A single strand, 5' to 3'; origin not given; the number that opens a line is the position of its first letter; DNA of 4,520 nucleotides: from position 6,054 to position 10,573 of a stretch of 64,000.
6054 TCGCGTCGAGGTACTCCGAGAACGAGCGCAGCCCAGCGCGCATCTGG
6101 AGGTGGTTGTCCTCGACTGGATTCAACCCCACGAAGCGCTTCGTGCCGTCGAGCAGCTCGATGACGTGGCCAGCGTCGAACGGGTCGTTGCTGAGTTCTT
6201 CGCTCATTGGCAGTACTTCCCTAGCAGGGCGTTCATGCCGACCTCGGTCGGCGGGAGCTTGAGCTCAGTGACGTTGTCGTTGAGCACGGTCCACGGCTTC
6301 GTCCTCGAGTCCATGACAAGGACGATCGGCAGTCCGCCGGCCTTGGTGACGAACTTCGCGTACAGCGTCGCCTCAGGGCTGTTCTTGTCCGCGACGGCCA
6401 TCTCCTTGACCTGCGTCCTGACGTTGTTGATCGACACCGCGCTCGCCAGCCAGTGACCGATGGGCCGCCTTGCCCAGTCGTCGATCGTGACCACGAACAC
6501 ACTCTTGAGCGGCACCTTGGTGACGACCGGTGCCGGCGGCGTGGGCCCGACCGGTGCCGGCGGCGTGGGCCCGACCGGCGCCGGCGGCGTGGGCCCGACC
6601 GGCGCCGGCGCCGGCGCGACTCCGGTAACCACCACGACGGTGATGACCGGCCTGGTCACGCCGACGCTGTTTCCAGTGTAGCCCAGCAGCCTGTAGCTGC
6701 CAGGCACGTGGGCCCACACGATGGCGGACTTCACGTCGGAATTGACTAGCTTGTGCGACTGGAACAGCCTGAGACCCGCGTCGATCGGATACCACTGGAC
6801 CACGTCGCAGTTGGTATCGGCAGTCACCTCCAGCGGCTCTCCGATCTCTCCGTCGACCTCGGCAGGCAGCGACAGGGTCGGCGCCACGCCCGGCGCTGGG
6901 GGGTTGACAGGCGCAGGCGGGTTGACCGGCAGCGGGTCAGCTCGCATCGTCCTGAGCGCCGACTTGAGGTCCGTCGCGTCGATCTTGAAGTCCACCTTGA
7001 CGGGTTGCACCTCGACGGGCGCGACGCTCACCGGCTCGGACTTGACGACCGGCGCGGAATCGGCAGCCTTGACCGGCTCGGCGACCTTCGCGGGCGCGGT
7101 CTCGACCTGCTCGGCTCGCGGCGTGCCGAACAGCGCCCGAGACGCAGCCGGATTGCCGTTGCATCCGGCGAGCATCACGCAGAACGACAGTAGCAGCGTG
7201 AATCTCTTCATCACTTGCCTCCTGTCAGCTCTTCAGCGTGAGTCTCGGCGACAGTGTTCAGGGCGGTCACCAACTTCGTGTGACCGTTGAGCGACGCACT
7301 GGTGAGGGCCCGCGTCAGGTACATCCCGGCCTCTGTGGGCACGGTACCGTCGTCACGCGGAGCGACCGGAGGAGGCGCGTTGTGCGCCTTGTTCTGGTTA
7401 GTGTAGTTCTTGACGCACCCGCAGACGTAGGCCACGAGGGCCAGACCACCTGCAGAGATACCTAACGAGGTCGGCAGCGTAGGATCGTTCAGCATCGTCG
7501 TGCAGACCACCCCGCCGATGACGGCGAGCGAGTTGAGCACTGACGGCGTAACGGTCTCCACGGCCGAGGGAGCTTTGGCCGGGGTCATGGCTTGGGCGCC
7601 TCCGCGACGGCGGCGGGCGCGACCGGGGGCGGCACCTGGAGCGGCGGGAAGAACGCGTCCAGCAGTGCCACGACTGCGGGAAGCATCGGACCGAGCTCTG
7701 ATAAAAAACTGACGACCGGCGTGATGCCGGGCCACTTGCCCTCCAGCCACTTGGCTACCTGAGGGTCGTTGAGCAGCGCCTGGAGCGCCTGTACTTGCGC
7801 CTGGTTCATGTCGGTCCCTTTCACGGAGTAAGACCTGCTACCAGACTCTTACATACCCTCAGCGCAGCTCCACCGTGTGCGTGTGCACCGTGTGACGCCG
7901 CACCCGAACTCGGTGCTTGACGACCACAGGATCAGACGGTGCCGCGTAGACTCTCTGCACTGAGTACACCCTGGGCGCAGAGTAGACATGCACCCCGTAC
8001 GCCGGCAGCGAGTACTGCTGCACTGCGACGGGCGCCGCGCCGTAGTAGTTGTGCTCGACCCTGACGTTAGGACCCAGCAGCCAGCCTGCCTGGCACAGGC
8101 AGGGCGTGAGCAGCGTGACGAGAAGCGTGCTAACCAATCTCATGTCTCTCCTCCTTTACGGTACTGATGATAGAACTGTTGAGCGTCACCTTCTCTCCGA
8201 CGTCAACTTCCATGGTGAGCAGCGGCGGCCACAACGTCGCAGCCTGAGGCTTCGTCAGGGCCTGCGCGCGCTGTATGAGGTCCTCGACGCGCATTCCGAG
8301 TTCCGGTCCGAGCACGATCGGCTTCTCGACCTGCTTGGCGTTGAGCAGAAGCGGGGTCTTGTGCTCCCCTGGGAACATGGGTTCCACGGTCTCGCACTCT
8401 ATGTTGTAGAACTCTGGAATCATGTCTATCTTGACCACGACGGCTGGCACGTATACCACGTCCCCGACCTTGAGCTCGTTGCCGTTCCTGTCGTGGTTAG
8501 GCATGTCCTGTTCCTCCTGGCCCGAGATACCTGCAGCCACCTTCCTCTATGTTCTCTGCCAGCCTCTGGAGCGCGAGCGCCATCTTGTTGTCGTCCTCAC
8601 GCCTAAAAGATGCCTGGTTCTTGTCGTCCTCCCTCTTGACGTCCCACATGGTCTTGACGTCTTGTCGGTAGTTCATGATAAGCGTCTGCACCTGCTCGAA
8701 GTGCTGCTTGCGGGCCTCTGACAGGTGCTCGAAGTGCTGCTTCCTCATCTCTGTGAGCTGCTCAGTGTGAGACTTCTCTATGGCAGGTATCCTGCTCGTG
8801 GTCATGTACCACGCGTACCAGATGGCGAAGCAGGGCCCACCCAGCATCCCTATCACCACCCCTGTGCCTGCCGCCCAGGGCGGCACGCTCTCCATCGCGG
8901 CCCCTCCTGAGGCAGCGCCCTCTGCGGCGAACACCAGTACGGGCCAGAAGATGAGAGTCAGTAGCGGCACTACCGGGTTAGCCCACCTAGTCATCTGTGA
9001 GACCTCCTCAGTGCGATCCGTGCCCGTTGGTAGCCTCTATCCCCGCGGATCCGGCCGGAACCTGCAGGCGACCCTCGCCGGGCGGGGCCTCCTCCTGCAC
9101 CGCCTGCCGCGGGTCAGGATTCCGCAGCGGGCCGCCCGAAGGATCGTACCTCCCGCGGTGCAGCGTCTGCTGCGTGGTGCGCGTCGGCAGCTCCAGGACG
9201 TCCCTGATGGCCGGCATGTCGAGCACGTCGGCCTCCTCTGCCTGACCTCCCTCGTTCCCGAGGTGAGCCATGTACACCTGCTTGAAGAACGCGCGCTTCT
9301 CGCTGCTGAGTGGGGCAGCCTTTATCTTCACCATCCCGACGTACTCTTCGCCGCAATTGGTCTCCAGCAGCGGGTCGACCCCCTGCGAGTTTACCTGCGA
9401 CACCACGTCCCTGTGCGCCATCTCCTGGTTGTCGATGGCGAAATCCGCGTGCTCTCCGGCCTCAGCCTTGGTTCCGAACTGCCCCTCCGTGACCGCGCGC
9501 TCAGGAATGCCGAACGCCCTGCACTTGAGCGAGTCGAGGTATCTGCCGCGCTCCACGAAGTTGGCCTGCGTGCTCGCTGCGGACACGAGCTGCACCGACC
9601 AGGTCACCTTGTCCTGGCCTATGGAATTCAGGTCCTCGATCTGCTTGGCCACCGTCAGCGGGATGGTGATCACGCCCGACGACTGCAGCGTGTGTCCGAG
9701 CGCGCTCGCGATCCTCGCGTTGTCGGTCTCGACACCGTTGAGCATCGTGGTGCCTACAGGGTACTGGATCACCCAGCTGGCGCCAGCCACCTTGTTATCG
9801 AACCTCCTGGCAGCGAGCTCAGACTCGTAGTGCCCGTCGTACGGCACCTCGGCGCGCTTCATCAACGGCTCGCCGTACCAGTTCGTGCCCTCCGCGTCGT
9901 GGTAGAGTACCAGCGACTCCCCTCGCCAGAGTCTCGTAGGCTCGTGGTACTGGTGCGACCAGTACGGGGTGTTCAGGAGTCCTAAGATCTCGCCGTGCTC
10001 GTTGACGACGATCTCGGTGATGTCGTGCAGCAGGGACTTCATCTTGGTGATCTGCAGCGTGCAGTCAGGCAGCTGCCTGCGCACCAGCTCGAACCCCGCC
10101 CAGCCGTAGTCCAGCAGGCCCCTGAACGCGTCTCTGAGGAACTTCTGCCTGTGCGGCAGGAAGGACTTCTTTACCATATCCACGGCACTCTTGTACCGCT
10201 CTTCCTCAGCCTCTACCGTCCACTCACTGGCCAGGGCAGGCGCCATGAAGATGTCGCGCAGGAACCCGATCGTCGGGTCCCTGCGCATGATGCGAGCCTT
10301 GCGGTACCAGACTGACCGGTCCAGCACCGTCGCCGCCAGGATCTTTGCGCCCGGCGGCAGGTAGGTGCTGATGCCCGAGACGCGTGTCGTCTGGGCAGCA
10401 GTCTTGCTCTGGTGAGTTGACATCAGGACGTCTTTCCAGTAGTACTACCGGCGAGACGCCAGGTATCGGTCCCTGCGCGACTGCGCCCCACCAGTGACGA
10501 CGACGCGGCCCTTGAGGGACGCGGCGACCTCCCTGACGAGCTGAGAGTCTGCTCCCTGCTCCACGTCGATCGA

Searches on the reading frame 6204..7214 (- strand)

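Call 10: search_protein_families(library=pfam, proteins=[window:6204-7214:-], max_evalue=0.01)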
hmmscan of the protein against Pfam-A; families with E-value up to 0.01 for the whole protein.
window:6204-7214:- (336 aa): 1 family
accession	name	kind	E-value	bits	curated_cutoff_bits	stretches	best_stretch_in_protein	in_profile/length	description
PF08139.17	LPAM_1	-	0.0025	18.6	20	1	2-19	1-18/18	Prokaryotic membrane lipoprotein lipid attachment site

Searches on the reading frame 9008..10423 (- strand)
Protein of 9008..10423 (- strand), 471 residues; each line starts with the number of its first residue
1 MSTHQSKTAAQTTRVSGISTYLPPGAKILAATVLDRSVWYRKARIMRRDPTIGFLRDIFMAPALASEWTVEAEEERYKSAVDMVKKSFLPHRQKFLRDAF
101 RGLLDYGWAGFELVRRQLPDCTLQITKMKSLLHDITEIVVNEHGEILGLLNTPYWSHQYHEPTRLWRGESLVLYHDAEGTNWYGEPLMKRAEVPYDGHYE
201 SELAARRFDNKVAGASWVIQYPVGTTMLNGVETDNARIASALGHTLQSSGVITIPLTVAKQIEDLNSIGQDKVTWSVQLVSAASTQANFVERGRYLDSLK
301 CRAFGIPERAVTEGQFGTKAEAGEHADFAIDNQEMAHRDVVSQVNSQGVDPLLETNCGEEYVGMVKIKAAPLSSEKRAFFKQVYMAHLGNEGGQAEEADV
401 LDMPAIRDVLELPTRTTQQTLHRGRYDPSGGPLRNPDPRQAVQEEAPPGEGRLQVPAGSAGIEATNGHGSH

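Call 10: search_protein_families(library=pfam, proteins=[window:9008-10423:-], max_evalue=0.01)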
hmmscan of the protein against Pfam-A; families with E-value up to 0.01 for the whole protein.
window:9008-10423:- (471 aa): 1 family
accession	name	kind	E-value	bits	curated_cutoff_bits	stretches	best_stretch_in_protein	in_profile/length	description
PF06074.18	Portal_Mu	-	1.7e-07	31.3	23.9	1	45-361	6-295/336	Portal protein of Mu bacteriophage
